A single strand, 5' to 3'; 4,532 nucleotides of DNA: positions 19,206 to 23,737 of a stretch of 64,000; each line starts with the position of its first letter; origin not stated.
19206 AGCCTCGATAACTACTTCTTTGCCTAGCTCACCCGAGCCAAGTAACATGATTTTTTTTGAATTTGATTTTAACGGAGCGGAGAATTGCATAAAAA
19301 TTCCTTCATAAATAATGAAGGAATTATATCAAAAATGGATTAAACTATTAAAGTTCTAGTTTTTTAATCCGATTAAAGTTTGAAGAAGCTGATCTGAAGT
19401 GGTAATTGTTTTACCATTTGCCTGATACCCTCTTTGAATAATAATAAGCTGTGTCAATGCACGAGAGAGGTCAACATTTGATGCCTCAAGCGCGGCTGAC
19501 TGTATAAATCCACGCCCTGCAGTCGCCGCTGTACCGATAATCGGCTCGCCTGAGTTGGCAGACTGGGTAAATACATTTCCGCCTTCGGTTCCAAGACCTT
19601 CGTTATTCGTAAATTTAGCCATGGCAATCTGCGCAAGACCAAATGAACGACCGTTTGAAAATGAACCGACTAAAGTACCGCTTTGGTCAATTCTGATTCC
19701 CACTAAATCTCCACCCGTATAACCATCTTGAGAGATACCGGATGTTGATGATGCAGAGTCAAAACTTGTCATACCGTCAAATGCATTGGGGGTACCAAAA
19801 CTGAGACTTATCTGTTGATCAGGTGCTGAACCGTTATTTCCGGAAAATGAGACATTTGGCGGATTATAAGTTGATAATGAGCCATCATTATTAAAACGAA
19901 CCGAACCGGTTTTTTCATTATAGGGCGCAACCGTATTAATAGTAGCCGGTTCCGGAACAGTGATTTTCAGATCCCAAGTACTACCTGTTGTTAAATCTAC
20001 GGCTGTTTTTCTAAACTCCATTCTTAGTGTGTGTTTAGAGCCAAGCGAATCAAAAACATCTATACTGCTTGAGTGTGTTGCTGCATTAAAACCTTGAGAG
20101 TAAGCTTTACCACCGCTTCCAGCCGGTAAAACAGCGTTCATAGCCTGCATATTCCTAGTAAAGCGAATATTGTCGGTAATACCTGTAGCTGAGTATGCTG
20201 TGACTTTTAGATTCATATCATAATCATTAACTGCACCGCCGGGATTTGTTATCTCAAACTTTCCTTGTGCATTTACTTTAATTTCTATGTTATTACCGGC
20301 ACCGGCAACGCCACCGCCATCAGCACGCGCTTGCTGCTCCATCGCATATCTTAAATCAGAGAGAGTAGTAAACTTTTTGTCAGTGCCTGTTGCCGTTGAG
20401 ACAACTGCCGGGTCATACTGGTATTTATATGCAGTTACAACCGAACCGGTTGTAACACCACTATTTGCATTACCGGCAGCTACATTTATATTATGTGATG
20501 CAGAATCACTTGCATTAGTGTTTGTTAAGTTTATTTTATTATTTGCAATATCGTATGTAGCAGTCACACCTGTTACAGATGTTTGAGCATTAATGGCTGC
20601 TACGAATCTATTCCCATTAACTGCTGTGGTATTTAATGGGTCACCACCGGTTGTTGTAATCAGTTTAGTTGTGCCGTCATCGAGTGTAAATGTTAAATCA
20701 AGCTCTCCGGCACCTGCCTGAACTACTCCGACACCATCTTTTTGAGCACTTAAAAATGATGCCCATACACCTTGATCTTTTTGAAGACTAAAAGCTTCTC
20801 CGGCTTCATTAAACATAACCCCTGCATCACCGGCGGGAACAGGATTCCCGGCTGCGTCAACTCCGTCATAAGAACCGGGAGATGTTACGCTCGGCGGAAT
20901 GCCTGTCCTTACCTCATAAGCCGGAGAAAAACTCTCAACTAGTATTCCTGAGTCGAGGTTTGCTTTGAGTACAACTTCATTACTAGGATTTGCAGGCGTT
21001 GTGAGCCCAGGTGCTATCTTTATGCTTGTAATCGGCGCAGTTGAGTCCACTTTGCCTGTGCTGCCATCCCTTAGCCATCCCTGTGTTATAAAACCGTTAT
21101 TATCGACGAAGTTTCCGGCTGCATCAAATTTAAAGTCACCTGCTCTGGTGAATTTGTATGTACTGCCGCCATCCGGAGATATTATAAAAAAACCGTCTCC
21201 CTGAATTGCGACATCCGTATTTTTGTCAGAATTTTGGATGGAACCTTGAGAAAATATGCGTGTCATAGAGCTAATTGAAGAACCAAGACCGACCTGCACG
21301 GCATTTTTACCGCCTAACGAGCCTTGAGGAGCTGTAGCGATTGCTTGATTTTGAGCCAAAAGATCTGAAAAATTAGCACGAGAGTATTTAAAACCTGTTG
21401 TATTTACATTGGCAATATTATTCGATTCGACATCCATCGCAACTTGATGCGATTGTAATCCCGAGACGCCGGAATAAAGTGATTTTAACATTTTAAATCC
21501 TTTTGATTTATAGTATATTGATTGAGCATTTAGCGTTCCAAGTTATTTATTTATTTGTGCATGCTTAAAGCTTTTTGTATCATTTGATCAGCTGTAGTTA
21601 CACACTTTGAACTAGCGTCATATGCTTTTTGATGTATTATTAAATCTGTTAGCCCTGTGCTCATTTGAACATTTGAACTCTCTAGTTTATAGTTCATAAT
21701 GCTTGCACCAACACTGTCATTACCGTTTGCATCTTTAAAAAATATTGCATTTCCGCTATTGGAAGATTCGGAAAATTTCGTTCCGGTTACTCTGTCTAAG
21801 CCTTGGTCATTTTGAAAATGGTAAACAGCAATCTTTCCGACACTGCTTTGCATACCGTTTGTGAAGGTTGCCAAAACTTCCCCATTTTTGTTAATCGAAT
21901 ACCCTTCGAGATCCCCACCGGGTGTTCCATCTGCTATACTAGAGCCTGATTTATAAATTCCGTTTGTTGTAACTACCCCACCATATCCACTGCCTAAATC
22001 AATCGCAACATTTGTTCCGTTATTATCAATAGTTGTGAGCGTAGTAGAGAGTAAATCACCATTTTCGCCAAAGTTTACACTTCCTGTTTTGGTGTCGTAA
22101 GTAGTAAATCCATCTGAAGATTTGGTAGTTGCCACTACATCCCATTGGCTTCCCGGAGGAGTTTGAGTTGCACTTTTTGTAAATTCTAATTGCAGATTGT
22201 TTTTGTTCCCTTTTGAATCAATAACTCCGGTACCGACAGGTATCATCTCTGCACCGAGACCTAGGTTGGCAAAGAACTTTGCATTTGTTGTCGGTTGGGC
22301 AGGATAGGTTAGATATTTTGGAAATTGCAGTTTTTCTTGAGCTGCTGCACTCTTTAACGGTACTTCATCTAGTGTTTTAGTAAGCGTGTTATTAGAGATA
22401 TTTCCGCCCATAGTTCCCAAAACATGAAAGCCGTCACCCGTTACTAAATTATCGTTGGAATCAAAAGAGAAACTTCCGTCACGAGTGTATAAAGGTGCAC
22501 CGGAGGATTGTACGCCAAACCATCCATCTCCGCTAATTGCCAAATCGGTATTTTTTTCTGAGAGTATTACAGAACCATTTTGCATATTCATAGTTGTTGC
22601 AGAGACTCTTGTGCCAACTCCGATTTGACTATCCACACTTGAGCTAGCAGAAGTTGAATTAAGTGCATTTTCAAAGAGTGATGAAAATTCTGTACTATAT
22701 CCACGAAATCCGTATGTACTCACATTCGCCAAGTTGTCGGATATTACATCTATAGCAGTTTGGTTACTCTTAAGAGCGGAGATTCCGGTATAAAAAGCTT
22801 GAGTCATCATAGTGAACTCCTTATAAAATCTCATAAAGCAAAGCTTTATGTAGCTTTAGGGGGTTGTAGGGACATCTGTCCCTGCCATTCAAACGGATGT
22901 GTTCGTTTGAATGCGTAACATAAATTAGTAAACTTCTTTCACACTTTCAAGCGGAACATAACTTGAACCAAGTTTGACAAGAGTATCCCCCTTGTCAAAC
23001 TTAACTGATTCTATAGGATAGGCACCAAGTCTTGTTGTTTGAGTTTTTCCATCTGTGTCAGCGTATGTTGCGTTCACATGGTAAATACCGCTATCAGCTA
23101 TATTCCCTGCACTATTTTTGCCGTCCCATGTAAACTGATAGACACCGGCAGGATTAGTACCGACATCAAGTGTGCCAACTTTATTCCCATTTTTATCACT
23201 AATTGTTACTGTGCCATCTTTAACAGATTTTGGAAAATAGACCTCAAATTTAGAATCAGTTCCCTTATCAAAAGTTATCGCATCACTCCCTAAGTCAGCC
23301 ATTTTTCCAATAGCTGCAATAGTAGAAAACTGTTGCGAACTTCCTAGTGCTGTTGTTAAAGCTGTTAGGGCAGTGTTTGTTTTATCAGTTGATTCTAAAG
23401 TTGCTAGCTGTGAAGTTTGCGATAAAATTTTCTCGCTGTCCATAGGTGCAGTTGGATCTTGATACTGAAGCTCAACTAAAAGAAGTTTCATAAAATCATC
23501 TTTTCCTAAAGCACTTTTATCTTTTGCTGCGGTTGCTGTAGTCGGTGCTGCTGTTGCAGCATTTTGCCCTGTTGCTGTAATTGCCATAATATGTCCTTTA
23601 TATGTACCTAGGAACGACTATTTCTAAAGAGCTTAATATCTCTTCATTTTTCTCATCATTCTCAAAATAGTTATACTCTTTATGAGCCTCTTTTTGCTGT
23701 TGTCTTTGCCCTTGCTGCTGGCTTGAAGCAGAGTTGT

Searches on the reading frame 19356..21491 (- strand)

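Call 100: search_protein_families(library=pfam, proteins=[window:19356-21491:-], max_evalue=0.001)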
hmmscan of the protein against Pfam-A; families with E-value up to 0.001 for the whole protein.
window:19356-21491:- (711 aa): 4 families
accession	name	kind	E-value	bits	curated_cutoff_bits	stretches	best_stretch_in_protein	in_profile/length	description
PF07559.19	FlgE_D2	-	4.8e-19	69.7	22.7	1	469-591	18-142/142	Flagellar basal body protein FlaE D2 domain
PF06429.18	Flg_bbr_C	-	1.1e-14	54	23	1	664-709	1-46/46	Flagellar basal body rod FlgEFG protein C-terminal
PF00460.25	Flg_bb_rod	-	2.9e-11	43.5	20.7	1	5-35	1-31/31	Flagella basal body rod protein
PF22692.1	LlgE_F_G_D1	-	2.2e-10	41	27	1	95-156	1-44/64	Flagellar hook protein FlgE/F/G D1 domain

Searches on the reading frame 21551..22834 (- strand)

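Call 100: search_protein_families(library=pfam, proteins=[window:21551-22834:-], max_evalue=0.001)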
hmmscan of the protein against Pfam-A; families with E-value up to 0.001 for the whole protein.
window:21551-22834:- (427 aa): 4 families
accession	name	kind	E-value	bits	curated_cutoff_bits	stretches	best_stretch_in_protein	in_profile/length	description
PF06429.18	Flg_bbr_C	-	6.3e-12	45.3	23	1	384-425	5-46/46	Flagellar basal body rod FlgEFG protein C-terminal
PF22692.1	LlgE_F_G_D1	-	6.4e-12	45.9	27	1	99-143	1-44/64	Flagellar hook protein FlgE/F/G D1 domain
PF00460.25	Flg_bb_rod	-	1.6e-09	38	20.7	1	14-44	1-31/31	Flagella basal body rod protein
PF07559.19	FlgE_D2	-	1.1e-05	26.4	22.7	1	204-275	28-96/142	Flagellar basal body protein FlaE D2 domain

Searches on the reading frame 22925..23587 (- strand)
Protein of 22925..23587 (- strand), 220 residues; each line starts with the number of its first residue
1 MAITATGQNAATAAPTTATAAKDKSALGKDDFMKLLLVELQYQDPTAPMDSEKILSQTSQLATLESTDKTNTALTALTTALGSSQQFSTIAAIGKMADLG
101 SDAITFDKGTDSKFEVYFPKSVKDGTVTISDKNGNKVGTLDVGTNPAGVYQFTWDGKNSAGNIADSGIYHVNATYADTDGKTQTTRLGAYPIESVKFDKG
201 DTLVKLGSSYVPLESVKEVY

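Call 100: search_protein_families(library=pfam, proteins=[window:22925-23587:-], max_evalue=0.001)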
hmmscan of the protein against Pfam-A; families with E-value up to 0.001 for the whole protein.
window:22925-23587:- (220 aa): 3 families
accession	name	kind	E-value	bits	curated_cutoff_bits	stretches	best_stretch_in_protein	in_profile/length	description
PF13860.13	FlgD_ig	-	2.5e-20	72.7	27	1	101-178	1-78/79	FlgD Ig-like domain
PF03963.19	FlgD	-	1.3e-18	67.4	27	1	7-75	6-74/75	Flagellar hook capping protein - N-terminal region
PF13861.12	FLgD_tudor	-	2e-05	25.1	26.9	1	84-217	1-58/58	FlgD Tudor-like domain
